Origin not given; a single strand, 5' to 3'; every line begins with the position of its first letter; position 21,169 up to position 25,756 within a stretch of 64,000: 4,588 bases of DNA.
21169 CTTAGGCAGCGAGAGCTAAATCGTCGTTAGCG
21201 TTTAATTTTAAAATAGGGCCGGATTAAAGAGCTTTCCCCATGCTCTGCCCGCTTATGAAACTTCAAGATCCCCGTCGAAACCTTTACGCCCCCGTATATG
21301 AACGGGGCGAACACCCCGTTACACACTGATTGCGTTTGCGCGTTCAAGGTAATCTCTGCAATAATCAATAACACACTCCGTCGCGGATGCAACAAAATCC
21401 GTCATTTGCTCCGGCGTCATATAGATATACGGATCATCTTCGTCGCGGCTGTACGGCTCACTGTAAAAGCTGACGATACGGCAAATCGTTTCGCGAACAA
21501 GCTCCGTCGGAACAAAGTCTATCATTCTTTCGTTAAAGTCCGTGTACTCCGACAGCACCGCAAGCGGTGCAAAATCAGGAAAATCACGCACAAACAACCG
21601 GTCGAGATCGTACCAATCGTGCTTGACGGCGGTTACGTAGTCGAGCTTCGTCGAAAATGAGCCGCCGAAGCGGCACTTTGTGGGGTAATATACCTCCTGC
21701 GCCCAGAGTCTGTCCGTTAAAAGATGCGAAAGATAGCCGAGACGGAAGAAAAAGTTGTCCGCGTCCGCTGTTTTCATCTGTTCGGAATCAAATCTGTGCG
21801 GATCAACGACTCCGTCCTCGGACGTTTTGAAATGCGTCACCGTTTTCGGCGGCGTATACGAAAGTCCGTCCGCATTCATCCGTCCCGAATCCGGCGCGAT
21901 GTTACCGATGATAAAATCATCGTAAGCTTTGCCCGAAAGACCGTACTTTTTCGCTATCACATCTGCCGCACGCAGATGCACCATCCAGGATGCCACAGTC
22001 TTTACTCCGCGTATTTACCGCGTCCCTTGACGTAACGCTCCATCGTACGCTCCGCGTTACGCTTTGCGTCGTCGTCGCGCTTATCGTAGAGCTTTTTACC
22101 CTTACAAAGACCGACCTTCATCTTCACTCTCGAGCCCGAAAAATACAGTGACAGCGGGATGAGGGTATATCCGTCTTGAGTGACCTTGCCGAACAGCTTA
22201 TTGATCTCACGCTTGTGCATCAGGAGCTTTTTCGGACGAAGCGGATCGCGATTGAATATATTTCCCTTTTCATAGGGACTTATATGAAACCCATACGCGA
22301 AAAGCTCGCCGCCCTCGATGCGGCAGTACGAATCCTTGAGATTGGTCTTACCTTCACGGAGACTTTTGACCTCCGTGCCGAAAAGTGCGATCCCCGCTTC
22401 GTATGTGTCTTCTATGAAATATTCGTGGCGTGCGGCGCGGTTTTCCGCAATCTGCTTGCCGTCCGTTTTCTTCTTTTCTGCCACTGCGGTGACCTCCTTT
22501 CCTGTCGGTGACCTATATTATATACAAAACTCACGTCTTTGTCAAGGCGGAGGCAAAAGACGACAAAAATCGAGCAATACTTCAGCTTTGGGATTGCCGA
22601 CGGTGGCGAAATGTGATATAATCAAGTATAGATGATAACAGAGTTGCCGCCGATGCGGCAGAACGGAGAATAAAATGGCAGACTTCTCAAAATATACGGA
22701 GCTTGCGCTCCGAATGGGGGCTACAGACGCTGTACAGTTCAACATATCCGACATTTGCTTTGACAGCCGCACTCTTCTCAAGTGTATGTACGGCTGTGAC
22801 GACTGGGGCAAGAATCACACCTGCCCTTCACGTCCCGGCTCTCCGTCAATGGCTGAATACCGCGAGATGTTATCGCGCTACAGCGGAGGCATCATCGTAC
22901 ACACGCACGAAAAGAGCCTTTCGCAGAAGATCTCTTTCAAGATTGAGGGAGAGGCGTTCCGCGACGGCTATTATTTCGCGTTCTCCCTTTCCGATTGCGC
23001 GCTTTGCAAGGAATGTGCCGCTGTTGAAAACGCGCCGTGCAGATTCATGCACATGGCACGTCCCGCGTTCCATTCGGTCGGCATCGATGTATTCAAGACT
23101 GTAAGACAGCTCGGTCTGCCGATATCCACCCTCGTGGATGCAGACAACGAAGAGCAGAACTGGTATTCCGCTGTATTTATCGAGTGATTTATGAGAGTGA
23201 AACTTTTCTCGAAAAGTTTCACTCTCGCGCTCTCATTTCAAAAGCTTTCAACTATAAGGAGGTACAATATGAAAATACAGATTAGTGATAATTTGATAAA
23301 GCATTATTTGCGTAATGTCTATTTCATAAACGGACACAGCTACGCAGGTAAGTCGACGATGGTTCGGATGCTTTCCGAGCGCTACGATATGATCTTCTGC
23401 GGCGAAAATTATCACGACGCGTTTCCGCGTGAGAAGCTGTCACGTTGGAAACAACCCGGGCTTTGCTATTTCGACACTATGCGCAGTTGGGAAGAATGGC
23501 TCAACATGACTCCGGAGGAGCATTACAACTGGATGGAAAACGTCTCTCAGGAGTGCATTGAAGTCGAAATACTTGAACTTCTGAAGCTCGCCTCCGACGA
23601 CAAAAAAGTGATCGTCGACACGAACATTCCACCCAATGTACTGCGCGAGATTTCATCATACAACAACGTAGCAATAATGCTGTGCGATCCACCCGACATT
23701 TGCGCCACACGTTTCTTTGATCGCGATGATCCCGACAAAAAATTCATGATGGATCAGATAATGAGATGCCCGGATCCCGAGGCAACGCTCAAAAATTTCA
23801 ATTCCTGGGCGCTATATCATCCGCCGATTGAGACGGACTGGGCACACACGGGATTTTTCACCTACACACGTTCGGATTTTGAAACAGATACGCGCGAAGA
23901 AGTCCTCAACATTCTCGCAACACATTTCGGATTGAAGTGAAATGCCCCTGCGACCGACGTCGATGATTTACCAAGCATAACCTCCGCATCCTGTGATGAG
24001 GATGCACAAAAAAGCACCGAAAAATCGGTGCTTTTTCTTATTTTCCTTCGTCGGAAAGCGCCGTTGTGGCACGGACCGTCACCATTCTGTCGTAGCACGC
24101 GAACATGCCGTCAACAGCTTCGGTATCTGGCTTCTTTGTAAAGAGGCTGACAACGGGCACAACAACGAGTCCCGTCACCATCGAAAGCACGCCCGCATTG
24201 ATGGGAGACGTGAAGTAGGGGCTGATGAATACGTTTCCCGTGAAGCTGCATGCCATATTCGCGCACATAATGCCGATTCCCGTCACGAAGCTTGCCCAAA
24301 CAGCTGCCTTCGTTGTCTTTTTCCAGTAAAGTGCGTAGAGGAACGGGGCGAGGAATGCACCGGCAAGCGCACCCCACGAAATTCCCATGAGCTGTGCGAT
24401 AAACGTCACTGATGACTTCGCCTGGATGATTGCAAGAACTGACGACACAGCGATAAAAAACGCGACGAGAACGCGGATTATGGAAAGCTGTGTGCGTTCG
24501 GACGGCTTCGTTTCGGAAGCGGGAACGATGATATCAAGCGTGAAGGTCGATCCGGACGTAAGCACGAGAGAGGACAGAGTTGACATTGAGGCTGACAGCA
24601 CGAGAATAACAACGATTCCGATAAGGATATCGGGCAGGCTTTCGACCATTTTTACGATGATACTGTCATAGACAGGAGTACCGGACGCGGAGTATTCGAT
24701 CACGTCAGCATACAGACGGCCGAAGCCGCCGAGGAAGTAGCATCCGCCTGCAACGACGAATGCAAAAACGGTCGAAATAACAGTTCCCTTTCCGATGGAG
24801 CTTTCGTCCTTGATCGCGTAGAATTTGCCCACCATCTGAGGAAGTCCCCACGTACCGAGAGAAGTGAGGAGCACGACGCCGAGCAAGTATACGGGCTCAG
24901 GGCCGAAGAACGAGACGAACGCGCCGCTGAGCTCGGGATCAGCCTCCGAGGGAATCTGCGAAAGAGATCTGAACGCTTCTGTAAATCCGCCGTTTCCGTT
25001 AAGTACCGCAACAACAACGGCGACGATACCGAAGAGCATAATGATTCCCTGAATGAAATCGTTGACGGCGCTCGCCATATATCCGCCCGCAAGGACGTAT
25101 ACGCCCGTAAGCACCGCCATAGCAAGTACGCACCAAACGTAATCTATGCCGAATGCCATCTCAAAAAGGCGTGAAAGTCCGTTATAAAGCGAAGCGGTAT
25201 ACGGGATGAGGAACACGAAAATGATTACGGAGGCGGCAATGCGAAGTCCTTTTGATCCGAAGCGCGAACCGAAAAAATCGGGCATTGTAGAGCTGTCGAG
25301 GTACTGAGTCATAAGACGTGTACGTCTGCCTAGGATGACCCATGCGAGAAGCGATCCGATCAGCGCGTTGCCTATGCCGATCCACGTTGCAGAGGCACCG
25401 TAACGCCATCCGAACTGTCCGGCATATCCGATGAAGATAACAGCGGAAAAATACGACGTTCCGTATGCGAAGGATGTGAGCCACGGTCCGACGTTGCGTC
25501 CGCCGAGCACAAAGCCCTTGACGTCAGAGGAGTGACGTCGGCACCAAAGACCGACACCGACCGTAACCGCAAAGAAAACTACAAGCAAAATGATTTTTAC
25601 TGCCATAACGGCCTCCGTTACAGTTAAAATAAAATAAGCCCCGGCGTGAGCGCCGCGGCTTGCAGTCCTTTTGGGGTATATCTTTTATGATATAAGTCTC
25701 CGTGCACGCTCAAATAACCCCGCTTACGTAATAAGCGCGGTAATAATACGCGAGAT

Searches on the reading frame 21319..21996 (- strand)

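Call 52: search_protein_families(library=pfam, proteins=[window:21319-21996:-], max_evalue=0.0001)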
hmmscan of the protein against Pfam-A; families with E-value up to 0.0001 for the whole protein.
window:21319-21996:- (225 aa): 1 family
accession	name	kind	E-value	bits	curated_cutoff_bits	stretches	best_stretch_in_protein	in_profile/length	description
PF00882.24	Zn_dep_PLPC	-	3.8e-06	27.4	26.8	1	23-98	24-96/167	Zinc dependent phospholipase C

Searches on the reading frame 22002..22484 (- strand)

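Call 52: search_protein_families(library=pfam, proteins=[window:22002-22484:-], max_evalue=0.0001)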
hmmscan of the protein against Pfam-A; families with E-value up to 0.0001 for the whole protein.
window:22002-22484:- (160 aa): 1 family
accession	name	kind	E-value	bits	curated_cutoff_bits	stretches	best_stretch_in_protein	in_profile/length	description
PF01668.23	SmpB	-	2.5e-61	206.3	27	1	12-153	1-142/143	SmpB protein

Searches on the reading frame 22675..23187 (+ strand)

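Call 52: search_protein_families(library=pfam, proteins=[window:22675-23187:+], max_evalue=0.0001)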
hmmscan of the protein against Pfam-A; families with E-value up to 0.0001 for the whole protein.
window:22675-23187:+ (170 aa): 1 family
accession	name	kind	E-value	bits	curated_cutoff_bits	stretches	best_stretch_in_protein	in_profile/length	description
PF10050.14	DUF2284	-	2.7e-32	112.2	25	1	23-169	4-161/161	Predicted metal-binding protein (DUF2284)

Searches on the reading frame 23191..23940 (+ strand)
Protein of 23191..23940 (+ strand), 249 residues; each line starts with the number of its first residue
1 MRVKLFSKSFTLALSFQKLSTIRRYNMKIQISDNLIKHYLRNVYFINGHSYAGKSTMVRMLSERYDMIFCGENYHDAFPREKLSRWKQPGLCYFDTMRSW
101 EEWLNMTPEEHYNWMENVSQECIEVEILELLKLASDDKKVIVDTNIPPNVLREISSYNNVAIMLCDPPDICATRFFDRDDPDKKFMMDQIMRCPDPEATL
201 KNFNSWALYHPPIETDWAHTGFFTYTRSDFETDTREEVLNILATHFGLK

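Call 52: search_protein_families(library=pfam, proteins=[window:23191-23940:+], max_evalue=0.0001)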
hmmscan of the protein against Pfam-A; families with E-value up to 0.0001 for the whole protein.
window:23191-23940:+ (249 aa): 0 families

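Call 56: search_protein_families(library=pfam, proteins=[window:23191-23940:+], max_evalue=0.001)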
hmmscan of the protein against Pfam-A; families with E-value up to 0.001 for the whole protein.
window:23191-23940:+ (249 aa): 1 family
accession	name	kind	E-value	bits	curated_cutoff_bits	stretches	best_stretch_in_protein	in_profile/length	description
PF13238.12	AAA_18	-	0.00047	21.1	29.4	1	45-184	2-117/128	AAA domain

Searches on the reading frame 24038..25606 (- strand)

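Call 52: search_protein_families(library=pfam, proteins=[window:24038-25606:-], max_evalue=0.0001)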
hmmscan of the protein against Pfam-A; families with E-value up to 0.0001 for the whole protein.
window:24038-25606:- (522 aa): 1 family
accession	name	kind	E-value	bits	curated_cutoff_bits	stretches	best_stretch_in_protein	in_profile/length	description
PF00474.23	SSF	-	7.5e-56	190.2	22.8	1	32-439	1-403/406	Sodium:solute symporter family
